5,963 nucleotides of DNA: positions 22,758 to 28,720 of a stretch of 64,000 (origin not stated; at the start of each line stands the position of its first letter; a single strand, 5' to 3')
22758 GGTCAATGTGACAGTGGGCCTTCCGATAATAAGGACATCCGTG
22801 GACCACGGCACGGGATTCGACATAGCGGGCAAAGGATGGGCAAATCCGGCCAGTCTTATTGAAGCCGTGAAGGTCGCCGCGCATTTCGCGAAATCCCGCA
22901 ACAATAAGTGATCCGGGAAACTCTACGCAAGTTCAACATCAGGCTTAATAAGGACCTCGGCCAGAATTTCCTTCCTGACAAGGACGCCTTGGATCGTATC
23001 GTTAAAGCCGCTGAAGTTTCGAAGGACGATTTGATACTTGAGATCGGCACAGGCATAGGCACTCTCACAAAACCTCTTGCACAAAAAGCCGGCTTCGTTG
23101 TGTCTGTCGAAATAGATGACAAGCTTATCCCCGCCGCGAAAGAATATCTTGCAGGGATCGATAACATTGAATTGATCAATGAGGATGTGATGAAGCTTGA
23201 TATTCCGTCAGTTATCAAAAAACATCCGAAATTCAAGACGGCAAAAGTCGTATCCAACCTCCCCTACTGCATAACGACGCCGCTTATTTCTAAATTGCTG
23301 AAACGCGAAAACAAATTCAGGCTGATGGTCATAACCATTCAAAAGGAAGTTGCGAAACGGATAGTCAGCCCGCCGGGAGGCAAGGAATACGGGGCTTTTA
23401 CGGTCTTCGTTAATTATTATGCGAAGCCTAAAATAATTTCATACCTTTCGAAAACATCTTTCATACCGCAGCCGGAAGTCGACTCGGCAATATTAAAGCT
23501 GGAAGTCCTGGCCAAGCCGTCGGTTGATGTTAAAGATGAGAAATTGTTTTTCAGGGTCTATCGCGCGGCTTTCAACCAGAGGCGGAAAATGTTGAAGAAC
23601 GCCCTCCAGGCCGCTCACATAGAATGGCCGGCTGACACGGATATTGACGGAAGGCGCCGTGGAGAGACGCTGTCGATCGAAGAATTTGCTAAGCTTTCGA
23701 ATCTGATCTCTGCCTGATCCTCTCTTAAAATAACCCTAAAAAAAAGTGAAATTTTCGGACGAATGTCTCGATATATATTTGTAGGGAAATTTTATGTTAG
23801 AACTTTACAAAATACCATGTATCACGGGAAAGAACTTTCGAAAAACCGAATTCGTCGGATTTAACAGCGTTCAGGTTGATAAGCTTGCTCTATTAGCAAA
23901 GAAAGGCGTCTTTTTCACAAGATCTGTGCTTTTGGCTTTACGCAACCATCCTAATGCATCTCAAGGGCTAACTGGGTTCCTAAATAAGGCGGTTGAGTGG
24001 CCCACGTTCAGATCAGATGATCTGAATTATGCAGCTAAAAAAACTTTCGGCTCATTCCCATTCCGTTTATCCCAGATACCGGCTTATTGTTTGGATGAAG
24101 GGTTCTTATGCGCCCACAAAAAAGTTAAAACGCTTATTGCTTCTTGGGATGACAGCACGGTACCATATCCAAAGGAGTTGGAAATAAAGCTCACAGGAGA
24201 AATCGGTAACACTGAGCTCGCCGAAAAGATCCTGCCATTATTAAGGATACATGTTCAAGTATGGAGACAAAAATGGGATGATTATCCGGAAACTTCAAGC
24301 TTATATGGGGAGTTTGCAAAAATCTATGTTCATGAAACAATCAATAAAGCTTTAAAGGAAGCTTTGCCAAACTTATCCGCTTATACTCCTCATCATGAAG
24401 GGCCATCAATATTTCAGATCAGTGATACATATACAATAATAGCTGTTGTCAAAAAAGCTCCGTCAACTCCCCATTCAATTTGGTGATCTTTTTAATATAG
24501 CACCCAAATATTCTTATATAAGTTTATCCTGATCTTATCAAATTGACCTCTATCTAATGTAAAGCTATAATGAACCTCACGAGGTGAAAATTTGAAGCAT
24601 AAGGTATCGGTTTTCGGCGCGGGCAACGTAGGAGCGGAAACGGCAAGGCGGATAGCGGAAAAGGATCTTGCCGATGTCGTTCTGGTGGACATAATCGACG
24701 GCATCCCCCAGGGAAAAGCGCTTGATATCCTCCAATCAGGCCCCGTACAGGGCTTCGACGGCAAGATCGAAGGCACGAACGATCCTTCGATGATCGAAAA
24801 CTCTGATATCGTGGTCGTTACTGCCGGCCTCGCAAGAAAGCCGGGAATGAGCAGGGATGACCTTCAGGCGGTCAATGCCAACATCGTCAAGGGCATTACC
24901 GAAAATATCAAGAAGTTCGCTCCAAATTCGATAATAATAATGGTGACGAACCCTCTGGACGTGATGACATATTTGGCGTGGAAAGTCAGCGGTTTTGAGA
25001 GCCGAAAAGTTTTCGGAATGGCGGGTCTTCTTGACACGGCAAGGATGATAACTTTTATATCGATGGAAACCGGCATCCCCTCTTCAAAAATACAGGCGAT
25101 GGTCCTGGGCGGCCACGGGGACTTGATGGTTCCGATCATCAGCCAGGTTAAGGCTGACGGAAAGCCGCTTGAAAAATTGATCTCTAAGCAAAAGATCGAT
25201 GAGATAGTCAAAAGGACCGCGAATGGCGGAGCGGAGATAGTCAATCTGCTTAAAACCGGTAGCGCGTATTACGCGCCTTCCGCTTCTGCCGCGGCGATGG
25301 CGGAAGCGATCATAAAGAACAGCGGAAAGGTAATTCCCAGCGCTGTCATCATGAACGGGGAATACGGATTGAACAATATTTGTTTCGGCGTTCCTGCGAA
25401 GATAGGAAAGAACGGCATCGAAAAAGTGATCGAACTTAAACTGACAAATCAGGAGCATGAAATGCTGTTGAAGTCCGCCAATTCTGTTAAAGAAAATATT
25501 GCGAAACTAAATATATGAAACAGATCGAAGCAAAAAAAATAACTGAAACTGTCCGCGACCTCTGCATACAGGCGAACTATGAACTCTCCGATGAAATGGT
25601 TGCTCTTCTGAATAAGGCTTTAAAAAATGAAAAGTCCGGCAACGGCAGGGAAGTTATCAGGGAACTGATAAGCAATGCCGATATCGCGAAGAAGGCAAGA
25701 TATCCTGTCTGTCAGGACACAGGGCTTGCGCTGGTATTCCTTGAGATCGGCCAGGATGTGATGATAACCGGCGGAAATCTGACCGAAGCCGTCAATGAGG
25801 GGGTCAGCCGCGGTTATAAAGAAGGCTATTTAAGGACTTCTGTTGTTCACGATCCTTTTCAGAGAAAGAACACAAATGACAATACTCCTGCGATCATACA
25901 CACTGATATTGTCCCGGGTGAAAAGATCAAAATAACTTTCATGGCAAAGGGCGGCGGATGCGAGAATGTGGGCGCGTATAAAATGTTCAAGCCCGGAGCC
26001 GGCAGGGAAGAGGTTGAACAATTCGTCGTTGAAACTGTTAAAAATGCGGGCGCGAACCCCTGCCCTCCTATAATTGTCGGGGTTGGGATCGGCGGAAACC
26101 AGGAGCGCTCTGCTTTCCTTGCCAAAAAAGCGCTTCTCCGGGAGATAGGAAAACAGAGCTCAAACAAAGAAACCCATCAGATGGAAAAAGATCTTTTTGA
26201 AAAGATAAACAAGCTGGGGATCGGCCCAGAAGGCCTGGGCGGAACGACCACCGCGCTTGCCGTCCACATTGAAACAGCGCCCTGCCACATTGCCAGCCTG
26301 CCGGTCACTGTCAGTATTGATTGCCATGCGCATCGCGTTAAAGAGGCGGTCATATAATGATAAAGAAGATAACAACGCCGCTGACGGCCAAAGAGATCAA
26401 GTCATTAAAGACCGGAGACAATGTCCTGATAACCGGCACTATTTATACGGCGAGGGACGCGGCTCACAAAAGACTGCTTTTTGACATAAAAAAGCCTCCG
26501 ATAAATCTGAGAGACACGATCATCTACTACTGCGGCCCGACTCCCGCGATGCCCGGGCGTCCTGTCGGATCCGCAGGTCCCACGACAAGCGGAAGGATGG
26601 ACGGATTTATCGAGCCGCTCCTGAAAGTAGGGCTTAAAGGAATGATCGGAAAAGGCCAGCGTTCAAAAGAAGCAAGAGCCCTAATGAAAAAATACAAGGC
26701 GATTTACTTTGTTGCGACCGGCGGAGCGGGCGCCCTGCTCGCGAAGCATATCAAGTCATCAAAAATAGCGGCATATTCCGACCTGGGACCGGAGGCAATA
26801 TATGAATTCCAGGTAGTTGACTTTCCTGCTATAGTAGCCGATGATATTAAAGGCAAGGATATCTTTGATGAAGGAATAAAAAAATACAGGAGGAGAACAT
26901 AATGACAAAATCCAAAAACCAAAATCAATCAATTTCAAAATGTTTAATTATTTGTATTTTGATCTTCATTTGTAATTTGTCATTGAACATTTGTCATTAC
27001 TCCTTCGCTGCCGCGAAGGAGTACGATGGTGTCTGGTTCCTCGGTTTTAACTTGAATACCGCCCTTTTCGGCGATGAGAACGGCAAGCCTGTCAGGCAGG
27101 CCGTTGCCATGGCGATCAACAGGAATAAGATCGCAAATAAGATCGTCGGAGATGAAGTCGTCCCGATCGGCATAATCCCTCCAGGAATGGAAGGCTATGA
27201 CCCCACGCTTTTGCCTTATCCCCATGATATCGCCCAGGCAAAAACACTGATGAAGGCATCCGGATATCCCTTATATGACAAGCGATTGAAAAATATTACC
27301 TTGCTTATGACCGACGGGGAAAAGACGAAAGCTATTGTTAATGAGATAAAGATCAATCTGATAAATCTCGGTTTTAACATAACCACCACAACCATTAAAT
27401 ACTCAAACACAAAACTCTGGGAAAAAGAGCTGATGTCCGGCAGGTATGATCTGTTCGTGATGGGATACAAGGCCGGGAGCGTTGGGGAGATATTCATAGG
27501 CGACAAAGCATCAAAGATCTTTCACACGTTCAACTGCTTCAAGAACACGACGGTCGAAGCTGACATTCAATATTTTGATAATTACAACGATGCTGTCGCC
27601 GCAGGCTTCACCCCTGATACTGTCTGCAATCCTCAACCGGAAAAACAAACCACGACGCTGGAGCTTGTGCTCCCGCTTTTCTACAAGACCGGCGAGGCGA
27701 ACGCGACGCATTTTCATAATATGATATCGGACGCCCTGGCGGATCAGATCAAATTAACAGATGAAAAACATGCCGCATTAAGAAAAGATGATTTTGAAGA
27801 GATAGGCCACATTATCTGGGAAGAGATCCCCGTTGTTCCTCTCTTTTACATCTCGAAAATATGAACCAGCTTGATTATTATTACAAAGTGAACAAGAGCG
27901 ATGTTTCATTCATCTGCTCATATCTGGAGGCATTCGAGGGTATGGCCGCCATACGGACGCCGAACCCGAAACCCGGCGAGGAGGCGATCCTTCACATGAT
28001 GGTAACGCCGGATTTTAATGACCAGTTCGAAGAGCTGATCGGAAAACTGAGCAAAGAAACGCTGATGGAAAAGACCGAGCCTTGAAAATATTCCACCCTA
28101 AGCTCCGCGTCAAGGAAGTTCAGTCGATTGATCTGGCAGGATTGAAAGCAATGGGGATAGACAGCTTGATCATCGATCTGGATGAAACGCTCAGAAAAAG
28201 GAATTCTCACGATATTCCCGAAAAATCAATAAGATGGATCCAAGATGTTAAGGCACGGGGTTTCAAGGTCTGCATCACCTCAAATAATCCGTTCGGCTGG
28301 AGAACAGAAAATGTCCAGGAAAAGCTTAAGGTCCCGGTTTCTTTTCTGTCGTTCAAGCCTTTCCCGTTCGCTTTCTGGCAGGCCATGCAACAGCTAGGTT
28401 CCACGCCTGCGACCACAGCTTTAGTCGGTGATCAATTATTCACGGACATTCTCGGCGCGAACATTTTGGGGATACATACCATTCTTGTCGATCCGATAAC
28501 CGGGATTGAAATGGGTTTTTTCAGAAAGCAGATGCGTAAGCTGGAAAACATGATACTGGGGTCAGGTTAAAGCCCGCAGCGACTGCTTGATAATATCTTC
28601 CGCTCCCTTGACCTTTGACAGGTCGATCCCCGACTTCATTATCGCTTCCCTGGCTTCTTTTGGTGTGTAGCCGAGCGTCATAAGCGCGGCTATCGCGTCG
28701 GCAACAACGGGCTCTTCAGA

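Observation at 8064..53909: Eight oriented copies of a bipartite motif (A-tract)GTGAAAT-N16-CGATA(T/A) precede only hypothetical genes: candidate alternative-sigma regulon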

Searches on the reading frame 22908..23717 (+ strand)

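Call 9: search_protein_families(library=pfam, proteins=[window:22908-23717:+], max_evalue=0.001)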
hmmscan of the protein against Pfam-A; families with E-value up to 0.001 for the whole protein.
window:22908-23717:+ (269 aa): 4 families
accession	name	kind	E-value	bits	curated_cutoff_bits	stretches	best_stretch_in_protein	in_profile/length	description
PF00398.26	RrnaAD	-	4e-60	203.6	24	1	12-267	3-261/263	Ribosomal RNA adenine dimethylase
PF13649.12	Methyltransf_25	-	1.7e-06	29.1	27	1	43-100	1-61/97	Methyltransferase domain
PF13847.12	Methyltransf_31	-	8.7e-05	22.7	27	1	39-98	3-67/145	Methyltransferase domain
PF08241.18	Methyltransf_11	-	0.00028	21.9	21.2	1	44-100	1-57/95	Methyltransferase domain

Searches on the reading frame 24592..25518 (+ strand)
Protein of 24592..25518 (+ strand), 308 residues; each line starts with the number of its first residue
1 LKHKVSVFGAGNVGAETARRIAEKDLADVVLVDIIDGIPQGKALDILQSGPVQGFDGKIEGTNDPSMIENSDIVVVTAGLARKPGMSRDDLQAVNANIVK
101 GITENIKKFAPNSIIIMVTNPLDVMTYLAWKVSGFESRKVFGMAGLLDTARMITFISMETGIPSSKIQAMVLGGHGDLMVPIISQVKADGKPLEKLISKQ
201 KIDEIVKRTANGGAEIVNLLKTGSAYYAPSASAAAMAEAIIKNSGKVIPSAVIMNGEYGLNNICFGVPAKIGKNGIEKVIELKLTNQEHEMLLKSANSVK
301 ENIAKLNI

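Call 10: search_protein_families(library=pfam, proteins=[window:24592-25518:+], max_evalue=0.001)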
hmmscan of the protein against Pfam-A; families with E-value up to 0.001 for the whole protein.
window:24592-25518:+ (308 aa): 3 families
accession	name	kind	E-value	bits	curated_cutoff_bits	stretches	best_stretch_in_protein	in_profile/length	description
PF00056.29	Ldh_1_N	-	2.6e-40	138.1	27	1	4-142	2-141/141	lactate/malate dehydrogenase, NAD binding domain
PF02866.23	Ldh_1_C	-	3.7e-33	115.4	22.6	1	147-305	3-169/174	lactate/malate dehydrogenase, alpha/beta C-terminal domain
PF03721.20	UDPG_MGDP_dh_N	-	6.8e-05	23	27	1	4-119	2-122/187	UDP-glucose/GDP-mannose dehydrogenase family, NAD binding domain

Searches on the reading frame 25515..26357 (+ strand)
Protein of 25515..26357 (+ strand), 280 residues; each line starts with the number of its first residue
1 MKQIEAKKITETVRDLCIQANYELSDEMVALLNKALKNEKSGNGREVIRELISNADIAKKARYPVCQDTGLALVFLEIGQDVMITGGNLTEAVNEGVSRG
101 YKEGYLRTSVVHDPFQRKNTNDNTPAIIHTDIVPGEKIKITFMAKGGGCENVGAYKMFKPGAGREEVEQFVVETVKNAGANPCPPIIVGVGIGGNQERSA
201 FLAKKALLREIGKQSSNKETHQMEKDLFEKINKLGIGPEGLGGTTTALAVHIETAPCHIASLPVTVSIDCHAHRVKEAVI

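Call 10: search_protein_families(library=pfam, proteins=[window:25515-26357:+], max_evalue=0.001)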
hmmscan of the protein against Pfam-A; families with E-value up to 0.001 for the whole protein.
window:25515-26357:+ (280 aa): 1 family
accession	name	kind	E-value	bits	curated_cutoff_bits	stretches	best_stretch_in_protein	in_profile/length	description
PF05681.19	Fumerase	-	8.7e-114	379.8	25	1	10-278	1-269/270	Fumarate hydratase (Fumerase)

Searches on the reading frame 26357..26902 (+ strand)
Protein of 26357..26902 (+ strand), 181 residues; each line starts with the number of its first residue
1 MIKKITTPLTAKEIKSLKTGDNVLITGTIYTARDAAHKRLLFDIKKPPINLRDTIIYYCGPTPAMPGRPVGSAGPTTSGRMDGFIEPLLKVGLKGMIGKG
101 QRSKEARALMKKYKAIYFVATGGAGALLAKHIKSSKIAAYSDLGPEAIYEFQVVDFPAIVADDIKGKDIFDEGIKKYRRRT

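Call 10: search_protein_families(library=pfam, proteins=[window:26357-26902:+], max_evalue=0.001)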
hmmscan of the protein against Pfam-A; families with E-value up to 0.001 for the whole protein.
window:26357-26902:+ (181 aa): 1 family
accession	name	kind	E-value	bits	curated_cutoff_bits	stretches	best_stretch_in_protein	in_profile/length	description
PF05683.17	Fumerase_C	-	2e-53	181.3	22.2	1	6-172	32-204/205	Fumarase C-terminus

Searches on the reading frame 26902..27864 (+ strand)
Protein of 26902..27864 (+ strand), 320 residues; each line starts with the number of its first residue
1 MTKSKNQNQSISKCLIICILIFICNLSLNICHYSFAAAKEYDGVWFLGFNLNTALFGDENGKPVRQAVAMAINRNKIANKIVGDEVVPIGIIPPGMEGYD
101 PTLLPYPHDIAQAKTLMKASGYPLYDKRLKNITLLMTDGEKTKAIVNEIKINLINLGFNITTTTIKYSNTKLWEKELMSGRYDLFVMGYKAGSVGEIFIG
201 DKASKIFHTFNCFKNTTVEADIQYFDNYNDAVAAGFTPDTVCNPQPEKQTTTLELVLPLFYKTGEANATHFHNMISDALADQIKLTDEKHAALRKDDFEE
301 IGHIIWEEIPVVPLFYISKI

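Call 10: search_protein_families(library=pfam, proteins=[window:26902-27864:+], max_evalue=0.001)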
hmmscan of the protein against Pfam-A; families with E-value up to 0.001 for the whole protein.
window:26902-27864:+ (320 aa): 2 families
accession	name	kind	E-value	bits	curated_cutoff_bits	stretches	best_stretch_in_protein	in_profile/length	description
PF00496.27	SBP_bac_5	-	6.4e-23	81.9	32.4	1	40-191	197-348/368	Bacterial extracellular solute-binding proteins, family 5 Middle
PF02805.21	Ada_Zn_binding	-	1e-05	25.9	23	1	195-244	15-64/65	Metal binding domain of Ada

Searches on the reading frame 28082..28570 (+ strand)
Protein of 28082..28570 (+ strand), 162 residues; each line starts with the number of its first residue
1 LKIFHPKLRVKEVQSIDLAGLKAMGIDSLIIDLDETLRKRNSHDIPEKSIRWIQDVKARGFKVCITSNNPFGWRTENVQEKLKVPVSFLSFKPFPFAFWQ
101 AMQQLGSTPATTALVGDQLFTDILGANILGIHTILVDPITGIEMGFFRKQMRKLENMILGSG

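Call 10: search_protein_families(library=pfam, proteins=[window:28082-28570:+], max_evalue=0.001)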
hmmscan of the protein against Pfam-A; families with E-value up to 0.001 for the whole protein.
window:28082-28570:+ (162 aa): 5 families
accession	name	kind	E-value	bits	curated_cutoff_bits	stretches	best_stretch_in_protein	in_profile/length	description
PF13242.12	Hydrolase_like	-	6.6e-11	42.4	22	1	92-137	4-49/75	HAD-hyrolase-like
PF09419.16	PGP_phosphatase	-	1.4e-09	38.2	20.4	1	3-139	16-167/168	Mitochondrial PGP phosphatase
PF00702.32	Hydrolase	-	6.6e-06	27.1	26.4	1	50-127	104-188/191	haloacid dehalogenase-like hydrolase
PF13419.12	HAD_2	-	8.2e-06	26.5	23.8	1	90-136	133-178/178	Haloacid dehalogenase-like hydrolase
PF08282.18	Hydrolase_3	-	1.2e-05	25.6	20.9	1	29-85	1-55/255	haloacid dehalogenase-like hydrolase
